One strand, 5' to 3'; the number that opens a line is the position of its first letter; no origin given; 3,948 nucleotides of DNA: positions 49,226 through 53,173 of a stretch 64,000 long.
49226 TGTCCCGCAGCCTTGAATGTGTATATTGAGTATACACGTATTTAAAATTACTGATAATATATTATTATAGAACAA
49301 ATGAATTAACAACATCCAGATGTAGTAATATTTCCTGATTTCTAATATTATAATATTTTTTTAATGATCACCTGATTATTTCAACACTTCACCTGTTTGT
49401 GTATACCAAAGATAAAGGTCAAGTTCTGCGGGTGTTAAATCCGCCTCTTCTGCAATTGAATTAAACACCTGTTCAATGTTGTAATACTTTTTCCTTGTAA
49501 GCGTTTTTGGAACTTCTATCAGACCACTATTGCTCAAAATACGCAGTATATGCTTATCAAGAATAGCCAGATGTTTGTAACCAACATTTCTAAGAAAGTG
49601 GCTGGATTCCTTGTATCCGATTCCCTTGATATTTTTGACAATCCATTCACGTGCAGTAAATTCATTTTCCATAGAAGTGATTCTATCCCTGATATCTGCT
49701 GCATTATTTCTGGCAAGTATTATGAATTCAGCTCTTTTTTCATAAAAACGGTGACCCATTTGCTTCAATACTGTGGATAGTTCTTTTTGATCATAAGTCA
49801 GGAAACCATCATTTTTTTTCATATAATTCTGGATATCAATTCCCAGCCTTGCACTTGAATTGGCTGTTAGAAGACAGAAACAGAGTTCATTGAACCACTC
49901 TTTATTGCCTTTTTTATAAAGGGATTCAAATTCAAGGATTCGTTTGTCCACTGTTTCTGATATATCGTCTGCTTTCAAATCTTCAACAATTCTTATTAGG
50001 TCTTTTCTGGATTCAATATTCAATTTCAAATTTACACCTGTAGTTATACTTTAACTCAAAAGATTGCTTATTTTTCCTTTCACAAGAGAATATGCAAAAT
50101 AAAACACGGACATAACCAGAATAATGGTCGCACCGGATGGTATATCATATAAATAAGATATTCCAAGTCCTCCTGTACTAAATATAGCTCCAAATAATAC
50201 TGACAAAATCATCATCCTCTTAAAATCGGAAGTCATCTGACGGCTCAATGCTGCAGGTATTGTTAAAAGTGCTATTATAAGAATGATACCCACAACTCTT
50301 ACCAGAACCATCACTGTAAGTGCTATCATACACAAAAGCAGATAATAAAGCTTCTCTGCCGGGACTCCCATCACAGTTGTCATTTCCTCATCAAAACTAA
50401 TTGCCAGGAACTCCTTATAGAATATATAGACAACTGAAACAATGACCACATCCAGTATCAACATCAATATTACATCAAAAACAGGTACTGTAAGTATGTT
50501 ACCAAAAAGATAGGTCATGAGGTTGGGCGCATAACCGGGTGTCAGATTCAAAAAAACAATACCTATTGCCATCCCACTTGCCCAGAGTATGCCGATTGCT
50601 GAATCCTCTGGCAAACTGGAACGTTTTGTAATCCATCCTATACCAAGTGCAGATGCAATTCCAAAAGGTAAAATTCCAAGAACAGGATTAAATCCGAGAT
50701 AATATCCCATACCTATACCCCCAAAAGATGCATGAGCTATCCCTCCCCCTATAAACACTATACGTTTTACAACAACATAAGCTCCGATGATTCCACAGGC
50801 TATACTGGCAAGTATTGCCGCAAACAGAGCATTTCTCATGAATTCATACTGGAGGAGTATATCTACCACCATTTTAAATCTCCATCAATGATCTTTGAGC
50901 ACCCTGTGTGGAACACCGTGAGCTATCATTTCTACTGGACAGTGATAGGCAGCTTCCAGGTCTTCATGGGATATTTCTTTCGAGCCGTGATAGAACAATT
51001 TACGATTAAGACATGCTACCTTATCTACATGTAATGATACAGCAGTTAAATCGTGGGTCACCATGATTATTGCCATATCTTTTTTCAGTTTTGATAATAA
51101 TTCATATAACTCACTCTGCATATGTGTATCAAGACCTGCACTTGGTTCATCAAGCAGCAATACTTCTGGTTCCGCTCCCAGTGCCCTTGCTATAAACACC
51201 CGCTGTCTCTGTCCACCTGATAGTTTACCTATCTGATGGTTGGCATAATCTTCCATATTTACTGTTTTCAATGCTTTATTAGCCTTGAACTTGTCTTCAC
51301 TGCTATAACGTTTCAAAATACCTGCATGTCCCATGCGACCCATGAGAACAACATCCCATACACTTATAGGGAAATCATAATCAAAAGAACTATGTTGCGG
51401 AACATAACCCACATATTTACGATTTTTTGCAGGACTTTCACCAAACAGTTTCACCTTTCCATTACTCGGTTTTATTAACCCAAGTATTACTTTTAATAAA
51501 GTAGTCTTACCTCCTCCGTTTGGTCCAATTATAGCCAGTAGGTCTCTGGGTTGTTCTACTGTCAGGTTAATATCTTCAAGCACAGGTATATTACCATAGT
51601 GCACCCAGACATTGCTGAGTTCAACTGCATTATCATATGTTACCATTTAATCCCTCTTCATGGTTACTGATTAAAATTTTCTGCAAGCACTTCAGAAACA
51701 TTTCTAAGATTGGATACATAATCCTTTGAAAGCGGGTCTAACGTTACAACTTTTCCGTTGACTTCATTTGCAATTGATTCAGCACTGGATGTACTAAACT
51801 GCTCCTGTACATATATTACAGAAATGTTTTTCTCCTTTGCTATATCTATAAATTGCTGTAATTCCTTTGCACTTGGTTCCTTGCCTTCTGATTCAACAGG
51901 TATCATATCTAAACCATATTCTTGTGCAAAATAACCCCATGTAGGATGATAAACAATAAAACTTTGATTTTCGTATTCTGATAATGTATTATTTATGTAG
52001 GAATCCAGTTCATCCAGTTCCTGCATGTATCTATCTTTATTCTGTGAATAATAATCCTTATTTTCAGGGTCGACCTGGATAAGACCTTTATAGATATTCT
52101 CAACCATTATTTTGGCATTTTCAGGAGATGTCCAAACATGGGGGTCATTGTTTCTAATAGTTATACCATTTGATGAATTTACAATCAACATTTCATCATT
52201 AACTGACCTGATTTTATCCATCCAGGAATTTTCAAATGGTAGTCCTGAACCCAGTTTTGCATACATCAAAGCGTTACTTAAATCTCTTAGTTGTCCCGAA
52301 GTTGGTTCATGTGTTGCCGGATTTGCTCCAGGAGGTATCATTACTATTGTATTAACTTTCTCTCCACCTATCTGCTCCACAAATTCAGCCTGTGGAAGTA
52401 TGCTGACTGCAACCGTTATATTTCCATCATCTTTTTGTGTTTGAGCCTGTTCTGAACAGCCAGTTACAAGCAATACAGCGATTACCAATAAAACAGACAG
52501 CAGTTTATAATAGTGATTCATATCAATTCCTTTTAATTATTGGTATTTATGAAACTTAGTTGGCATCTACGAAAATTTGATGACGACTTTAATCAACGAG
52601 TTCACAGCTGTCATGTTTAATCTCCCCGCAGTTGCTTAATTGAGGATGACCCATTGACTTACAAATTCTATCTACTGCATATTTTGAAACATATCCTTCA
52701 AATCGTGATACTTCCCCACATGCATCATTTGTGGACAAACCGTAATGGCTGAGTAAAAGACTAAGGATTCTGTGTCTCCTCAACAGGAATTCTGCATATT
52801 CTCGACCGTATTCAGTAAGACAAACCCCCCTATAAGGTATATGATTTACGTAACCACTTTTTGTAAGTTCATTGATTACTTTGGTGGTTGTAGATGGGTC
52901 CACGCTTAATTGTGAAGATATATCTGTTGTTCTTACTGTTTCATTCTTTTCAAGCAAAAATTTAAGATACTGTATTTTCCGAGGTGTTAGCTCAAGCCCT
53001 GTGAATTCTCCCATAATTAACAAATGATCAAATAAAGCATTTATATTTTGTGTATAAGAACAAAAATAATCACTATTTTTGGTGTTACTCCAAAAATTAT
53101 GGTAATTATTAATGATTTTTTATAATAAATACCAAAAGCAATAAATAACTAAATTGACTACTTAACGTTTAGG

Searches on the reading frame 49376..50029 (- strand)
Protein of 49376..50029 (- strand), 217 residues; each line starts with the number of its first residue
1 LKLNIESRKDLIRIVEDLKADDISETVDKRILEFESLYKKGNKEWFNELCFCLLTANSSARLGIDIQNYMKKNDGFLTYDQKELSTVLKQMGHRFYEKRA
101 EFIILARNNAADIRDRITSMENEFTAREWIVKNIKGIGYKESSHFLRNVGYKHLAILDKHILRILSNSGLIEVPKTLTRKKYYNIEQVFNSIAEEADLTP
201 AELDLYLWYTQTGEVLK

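Call 54: search_protein_families(library=pfam, proteins=[window:49376-50029:-], max_evalue=0.0001)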
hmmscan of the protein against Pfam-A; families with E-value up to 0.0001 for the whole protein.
window:49376-50029:- (217 aa): 1 family
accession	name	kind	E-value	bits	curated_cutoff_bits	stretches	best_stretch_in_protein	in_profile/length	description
PF22175.2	Ogg-HhH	-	3.8e-68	228.9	27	1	27-197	1-172/173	8-oxoguanine DNA glycosylase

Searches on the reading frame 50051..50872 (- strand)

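Call 54: search_protein_families(library=pfam, proteins=[window:50051-50872:-], max_evalue=0.0001)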
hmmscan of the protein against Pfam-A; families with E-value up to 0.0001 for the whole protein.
window:50051-50872:- (273 aa): 2 families
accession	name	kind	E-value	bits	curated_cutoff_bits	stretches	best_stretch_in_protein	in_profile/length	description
PF00950.22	ABC-3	-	8.3e-81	271.7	20.1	1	8-263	1-256/258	ABC 3 transport family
PF01032.23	FecCD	-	1.6e-11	44.3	26.5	1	102-264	147-310/311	FecCD transport family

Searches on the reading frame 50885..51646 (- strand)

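Call 54: search_protein_families(library=pfam, proteins=[window:50885-51646:-], max_evalue=0.0001)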
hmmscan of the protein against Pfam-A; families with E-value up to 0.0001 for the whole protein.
window:50885-51646:- (253 aa): 4 families
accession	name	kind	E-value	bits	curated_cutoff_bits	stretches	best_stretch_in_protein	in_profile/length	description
PF00005.33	ABC_tran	-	1.6e-29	103.7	25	1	23-169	1-136/137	ABC transporter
PF13304.12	AAA_21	-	3.7e-14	53.9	27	1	125-202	221-302/304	AAA domain, putative AbiEii toxin, Type IV TA system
PF02463.25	SMC_N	-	6.6e-07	29.4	40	1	32-204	22-203/220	RecF/RecN/SMC N terminal domain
PF13175.12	AAA_15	-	3.3e-05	24.1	32.1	0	33-70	24-55/374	AAA ATPase domain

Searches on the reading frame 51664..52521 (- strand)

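Call 3: search_protein_families(library=pfam, proteins=[window:51664-52521:-], max_evalue=1)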
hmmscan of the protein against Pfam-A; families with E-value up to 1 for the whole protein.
window:51664-52521:- (285 aa): 5 families
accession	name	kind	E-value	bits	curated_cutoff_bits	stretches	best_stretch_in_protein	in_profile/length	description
PF01297.22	ZnuA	-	6.1e-66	223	29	1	37-281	1-262/263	Zinc-uptake complex component A periplasmic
PF03652.20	RuvX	-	0.033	15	29.2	1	209-255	61-109/134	Holliday junction resolvase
PF11897.13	DUF3417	-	0.11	13.4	25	1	126-205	31-106/109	Protein of unknown function (DUF3417)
PF06214.17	SLAM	-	0.2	12.1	25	0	245-282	65-102/125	Signaling lymphocytic activation molecule (SLAM) protein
PF17619.7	SCVP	-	0.22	12.7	26.2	1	154-204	8-60/96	Secreted clade V proteins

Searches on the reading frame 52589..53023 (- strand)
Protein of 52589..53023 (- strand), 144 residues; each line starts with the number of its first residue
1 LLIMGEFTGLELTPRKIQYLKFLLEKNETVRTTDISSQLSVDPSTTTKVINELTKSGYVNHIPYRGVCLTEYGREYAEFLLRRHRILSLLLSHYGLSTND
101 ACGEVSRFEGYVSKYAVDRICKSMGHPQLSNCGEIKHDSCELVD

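Call 3: search_protein_families(library=pfam, proteins=[window:52589-53023:-], max_evalue=1)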
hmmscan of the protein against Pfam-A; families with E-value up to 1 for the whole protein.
window:52589-53023:- (144 aa): 23 families
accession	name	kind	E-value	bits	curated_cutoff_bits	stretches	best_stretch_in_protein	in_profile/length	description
PF02742.21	Fe_dep_repr_C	-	4e-15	56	27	1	70-133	1-65/70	Iron dependent repressor, metal binding and dimerisation domain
PF01325.25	Fe_dep_repress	-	2.3e-11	44.1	26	1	12-67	2-60/60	Iron dependent repressor, N-terminal DNA binding domain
PF01047.28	MarR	-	2.3e-06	27.8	24.6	1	22-60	10-48/59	MarR family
PF12802.13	MarR_2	-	2.9e-05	24.6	27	1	12-59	3-50/61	MarR family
PF13412.12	HTH_24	-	3.4e-05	23.8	21.9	1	23-59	11-47/48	Winged helix-turn-helix DNA-binding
PF01978.25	TrmB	-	6.7e-05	23.1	25.6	1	10-63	4-56/68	Sugar-specific transcriptional regulator TrmB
PF08279.18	HTH_11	-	0.00063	20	25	1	15-59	1-46/55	HTH domain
PF09339.16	HTH_IclR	-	0.00073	19.7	22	1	20-60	9-49/52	IclR helix-turn-helix domain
PF02082.26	Rrf2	-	0.0025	18.4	30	1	24-61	18-55/132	Iron-dependent Transcriptional regulator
PF17007.11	HTH_micro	-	0.0054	16.1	27.3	1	20-61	97-138/454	HTH-like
PF13463.12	HTH_27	-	0.011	16.4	22.2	1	12-61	1-50/68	Winged helix DNA-binding domain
PF08220.18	HTH_DeoR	-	0.017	15.3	21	0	23-59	8-44/57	DeoR-like helix-turn-helix domain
PF05491.19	RuvB_C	-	0.02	15.3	24.7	1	12-61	4-56/72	RuvB C-terminal winged helix domain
PF13545.12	HTH_Crp_2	-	0.056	13.8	27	1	31-61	24-54/70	Crp-like helix-turn-helix domain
PF01022.26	HTH_5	-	0.058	13.7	22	1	14-60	2-46/47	Bacterial regulatory protein, arsR family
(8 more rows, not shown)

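Call 5: search_protein_families(library=ncbifam, proteins=[window:52589-53023:-], max_evalue=1)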
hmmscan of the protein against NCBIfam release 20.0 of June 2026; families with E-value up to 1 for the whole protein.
window:52589-53023:- (144 aa): 17 families
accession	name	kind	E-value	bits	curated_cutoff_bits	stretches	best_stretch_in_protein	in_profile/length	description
NF008273.0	PRK11050.1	equivalog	1.9e-18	66.6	153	1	22-121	47-146/156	manganese-binding transcriptional regulator MntR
NF003025.0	PRK03902.1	equivalog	6.6e-17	61.8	138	1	20-121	13-114/142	transcriptional regulator MntR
NF047407.1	TransRegMntRTherm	equivalog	2.7e-15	56.6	350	1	26-133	30-137/227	manganese-dependent transcriptional regulator MntR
NF053665.1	TransRegDtxRActin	equivalog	5.7e-07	29.2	290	1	33-133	28-129/233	iron-dependent transcriptional repressor DtxR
NF053777.1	Saro0803TransReg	equivalog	3.8e-05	23.4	200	1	5-60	28-82/140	Saro_0803 family transcriptional regulator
NF053606.1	Sta1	subfamily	0.00018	21.5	80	1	12-61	18-66/100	Sta1 family transcriptional regulator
NF053609.1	Sul12a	equivalog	0.0003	21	150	1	10-62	1-52/103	Sul12a family chromatin-organizing protein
NF003210.0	PRK04172.1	equivalog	0.0004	19.3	350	1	11-100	3-93/496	phenylalanine--tRNA ligase subunit alpha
NF040939.2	trans_reg_lrs14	equivalog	0.00079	19.4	90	1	12-61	19-68/103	Lrs14 family HTH-type transcriptional regulator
TIGR01884.1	cas_HTH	subfamily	0.0011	18.4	60.2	1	12-63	140-190/202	CRISPR-associated CARF protein Csa3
TIGR00738.1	rrf2_super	superfamily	0.014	15.3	73.3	1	26-61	22-57/132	Rrf2 family transcriptional regulator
NF045593.1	bilirub_TF_BilQ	equivalog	0.015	15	125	1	13-61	29-76/135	bilirubin utilization transcriptional regulator BilQ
NF041413.1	ArsR_Rv2640c_fam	equivalog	0.023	15.1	155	1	14-61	42-90/118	Rv2640c family ArsR-like transcriptional regulator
NF053610.1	Sso10a_fam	subfamily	0.023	14.7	60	1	28-76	16-63/64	Sso10a family chromatin protein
NF050133.1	TransRegFabT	equivalog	0.038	14.3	200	1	26-61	40-75/138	fatty acid biosynthesis transcriptional regulator FabT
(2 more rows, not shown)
